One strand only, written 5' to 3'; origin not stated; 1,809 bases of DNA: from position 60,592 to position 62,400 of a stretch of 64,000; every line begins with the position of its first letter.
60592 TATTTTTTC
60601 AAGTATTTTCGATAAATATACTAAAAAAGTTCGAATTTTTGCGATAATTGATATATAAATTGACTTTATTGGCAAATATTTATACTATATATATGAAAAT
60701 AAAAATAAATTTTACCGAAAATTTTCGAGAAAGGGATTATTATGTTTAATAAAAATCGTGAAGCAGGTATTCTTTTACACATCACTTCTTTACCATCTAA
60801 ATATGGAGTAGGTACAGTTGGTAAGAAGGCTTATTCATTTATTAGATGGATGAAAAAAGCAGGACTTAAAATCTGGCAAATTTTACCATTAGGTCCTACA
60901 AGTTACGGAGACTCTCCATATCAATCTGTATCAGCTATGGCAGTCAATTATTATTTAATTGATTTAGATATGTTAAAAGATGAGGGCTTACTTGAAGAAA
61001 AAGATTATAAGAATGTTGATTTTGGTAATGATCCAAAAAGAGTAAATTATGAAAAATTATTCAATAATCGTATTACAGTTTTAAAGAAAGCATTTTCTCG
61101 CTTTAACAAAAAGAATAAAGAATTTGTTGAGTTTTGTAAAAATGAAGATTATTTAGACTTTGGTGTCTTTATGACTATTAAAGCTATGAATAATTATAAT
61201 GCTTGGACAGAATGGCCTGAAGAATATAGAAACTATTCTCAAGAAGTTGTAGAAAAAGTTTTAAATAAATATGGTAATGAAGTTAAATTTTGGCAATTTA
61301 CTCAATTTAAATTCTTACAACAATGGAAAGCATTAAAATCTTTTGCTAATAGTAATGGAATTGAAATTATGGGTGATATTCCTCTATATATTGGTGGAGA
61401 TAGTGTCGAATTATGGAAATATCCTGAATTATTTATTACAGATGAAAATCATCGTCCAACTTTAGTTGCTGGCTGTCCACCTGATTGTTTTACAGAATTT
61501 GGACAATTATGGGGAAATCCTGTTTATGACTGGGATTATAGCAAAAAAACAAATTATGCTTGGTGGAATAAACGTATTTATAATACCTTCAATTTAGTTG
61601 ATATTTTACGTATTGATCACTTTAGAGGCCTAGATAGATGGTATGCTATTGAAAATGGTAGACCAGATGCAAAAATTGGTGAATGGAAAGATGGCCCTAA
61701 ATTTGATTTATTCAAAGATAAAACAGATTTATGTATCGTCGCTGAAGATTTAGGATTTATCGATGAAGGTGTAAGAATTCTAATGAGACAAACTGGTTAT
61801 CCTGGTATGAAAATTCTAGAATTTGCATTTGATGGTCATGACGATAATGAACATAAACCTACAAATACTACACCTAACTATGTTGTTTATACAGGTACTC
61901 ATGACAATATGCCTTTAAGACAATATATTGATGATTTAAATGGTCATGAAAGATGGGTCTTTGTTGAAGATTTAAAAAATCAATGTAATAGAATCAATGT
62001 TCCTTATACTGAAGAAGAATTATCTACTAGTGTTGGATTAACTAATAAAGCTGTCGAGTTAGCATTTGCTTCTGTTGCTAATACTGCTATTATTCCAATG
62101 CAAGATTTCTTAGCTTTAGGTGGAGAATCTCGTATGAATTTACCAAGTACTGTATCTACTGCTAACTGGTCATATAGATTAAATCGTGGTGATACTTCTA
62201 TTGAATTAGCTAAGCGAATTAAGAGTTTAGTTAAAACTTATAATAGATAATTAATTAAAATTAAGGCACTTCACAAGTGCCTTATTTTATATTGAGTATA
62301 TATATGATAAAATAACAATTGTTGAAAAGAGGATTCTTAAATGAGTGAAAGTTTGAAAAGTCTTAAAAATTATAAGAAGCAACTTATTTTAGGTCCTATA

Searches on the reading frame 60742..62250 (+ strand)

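Call 8: search_protein_families(library=pfam, proteins=[window:60742-62250:+], max_evalue=0.1)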
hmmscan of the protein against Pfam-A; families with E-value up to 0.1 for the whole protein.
window:60742-62250:+ (502 aa): 1 family
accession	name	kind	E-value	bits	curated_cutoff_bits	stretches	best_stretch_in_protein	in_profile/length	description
PF02446.23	Glyco_hydro_77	-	4.7e-155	517.4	25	1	12-483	1-462/465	4-alpha-glucanotransferase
